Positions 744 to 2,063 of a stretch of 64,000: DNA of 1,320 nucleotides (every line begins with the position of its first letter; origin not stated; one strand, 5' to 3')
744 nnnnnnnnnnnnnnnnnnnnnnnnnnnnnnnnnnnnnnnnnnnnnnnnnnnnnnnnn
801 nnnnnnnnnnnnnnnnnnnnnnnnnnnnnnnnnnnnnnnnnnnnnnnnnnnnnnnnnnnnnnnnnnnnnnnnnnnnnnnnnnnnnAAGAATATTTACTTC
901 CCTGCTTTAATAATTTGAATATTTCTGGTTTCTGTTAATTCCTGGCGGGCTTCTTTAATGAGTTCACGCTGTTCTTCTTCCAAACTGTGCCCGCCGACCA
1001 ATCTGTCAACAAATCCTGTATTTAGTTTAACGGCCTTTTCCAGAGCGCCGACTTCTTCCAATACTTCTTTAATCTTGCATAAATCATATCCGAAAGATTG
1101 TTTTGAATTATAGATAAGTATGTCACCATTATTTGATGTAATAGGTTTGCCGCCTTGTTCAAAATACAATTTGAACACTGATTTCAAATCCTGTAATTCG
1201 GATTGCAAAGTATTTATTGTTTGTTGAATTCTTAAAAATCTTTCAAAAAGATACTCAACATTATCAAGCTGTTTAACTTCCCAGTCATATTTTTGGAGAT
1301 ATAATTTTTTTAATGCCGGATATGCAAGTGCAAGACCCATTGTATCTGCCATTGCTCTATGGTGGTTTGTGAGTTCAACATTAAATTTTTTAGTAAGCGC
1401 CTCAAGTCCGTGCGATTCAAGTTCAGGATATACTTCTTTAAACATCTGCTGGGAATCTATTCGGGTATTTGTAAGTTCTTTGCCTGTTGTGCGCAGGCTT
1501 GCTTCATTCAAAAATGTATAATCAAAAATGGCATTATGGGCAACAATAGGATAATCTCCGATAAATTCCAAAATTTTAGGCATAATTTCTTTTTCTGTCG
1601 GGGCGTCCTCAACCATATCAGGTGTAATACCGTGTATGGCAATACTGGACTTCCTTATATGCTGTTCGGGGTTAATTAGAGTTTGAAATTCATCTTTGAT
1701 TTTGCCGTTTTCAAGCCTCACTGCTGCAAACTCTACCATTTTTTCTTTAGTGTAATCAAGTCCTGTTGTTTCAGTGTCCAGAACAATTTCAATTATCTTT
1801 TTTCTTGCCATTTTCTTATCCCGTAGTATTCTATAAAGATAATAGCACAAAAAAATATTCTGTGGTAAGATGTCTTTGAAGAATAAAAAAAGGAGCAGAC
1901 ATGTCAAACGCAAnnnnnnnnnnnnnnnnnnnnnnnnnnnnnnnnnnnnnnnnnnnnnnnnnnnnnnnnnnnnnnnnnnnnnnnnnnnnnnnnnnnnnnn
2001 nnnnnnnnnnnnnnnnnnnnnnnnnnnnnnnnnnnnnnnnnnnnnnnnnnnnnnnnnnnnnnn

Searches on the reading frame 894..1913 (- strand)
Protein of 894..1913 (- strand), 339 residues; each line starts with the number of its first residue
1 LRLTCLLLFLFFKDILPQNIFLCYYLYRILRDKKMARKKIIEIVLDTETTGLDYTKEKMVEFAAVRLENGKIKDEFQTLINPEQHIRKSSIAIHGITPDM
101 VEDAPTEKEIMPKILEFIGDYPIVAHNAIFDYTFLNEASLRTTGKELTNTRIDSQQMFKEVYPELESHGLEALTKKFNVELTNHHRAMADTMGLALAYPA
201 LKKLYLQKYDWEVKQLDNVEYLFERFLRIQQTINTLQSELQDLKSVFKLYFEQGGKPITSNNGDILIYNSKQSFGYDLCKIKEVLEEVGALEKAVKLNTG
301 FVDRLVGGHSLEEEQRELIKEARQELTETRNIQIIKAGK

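Call 87: search_protein_families(library=phrogs, proteins=[window:894-1913:-], max_evalue=0.001)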
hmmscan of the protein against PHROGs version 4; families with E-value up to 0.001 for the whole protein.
window:894-1913:- (339 aa): 4 families
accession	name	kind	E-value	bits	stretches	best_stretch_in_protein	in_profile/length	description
phrog_192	-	DNA, RNA and nucleotide metabolism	1.9e-46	160.2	1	31-241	97-288/397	DNA polymerase exonuclease subunit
phrog_14632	-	DNA, RNA and nucleotide metabolism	1.2e-39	137.2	1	43-198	85-239/380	DNA polymerase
phrog_17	-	DNA, RNA and nucleotide metabolism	1.2e-09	37.7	1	32-180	663-788/1445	DNA polymerase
phrog_434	-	DNA, RNA and nucleotide metabolism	5.2e-05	23.6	1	197-338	251-365/372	RecE-like recombination exonuclease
